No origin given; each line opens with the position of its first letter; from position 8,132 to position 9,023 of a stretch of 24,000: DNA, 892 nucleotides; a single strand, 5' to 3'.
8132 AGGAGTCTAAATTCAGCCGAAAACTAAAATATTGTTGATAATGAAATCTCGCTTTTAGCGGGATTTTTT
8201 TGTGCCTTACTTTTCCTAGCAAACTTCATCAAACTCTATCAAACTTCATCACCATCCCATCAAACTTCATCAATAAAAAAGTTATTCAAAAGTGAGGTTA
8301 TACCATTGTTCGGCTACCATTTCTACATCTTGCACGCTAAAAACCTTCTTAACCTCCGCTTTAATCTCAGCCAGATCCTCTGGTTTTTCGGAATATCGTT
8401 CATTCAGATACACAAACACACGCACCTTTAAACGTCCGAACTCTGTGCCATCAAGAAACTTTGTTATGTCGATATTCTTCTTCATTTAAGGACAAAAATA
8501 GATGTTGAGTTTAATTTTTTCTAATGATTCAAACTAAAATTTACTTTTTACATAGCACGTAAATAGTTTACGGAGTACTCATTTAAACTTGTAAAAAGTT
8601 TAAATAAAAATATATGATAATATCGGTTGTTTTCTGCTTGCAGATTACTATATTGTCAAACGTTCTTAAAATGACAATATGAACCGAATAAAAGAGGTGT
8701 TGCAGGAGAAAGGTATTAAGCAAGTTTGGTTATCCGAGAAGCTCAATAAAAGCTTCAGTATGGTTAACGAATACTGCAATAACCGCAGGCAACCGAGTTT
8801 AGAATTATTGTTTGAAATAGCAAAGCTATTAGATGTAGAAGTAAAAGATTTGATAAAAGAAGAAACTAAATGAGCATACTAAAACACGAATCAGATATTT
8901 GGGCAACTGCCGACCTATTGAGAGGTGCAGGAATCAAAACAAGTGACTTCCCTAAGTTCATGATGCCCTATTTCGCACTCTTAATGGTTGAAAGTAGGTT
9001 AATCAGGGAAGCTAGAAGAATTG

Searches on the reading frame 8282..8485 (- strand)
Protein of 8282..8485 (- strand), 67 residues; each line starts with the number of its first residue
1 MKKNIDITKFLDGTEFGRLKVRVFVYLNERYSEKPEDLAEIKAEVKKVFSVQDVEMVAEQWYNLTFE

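Call 3: search_protein_families(library=pfam, proteins=[window:8282-8485:-], max_evalue=0.1)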
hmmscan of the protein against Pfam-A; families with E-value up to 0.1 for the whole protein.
window:8282-8485:- (67 aa): 0 families

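Call 4: search_protein_families(library=ncbifam, proteins=[window:8282-8485:-], max_evalue=0.1)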
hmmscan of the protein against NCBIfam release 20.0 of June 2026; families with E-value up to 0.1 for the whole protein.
window:8282-8485:- (67 aa): 0 families

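Call 5: search_protein_families(library=padloc, proteins=[window:8282-8485:-], max_evalue=0.1)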
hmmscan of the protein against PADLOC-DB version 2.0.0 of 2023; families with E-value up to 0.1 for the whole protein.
window:8282-8485:- (67 aa): 0 families

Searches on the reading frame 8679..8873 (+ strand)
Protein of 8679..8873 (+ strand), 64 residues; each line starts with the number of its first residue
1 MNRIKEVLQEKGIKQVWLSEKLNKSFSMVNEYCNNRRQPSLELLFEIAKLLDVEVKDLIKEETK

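Call 3: search_protein_families(library=pfam, proteins=[window:8679-8873:+], max_evalue=0.1)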
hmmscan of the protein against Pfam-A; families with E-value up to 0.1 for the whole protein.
window:8679-8873:+ (64 aa): 3 families
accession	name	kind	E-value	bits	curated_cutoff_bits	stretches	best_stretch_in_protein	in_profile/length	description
PF01381.28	HTH_3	-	8.7e-12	45.3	23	1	4-57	1-54/55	Helix-turn-helix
PF13443.12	HTH_26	-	1.8e-06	28.5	22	1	3-60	1-59/63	Cro/C1-type HTH DNA-binding domain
PF12844.13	HTH_19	-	0.053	13.9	30.2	1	2-60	2-60/64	Helix-turn-helix domain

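Call 4: search_protein_families(library=ncbifam, proteins=[window:8679-8873:+], max_evalue=0.1)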
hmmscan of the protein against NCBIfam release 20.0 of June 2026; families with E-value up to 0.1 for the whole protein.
window:8679-8873:+ (64 aa): 8 families
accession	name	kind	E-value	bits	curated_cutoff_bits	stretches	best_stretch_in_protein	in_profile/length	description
NF041951.1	phage_RstR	subfamily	1.9e-07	31.3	80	1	2-63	5-66/108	RstR family transcriptional repressor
NF047948.1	male_kill_WMK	equivalog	3.9e-06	26.5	300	1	3-63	166-226/300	WO male-killing family protein Wmk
NF010465.0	PRK13890.1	equivalog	7.1e-05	22.9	96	1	4-59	10-65/121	conjugal transfer protein TrbA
NF003158.0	PRK04132.1-3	equivalog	0.00039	17.6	1750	1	14-59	419-464/1437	replication factor C small subunit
TIGR00270.2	TIGR00270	equivalog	0.023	14.5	110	1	2-62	78-138/159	multiprotein bridging factor aMBF1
NF038139.1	Reg_Aceta_RamB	equivalog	0.025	13.2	700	1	3-56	6-59/465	acetate metabolism transcriptional regulator RamB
NF007271.0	PRK09726.1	equivalog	0.033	14.2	79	1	2-55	15-68/88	type II toxin-antitoxin system antitoxin HipB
NF052239.1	antitox_spr1629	equivalog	0.043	12.9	335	1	11-62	14-65/377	spr1629 family repressor/antitoxin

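Call 5: search_protein_families(library=padloc, proteins=[window:8679-8873:+], max_evalue=0.1)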
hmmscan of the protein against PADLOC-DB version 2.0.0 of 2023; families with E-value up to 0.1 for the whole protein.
window:8679-8873:+ (64 aa): 11 families
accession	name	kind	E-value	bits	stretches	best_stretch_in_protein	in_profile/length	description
PDLC02926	HTH_VI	-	1.8e-08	32.5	1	4-59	6-61/92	-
PDLC04760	PDC-M64C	-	1.1e-06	26.9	1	2-59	29-86/93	-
PDLC04775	PDC-M69A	-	4.7e-05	21.9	1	2-63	10-71/113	-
PDLC03954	RmrA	-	5.8e-05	20.2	1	4-61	15-72/380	-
PDLC04142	capH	-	0.00017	20.6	1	2-63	9-70/103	capH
PDLC03948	RmrA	-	0.00036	17.5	1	2-55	11-64/397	-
PDLC04758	PDC-M64B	-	0.00046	18.6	1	2-40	33-71/123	-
PDLC04762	PDC-M64C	-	0.00084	17.4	1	2-62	30-90/97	-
PDLC03951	RmrA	-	0.001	16.1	1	2-61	11-70/400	-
PDLC03944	RmrA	-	0.0013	15.9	1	3-53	10-60/384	-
PDLC03949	RmrA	-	0.011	12.7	1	4-62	7-65/363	-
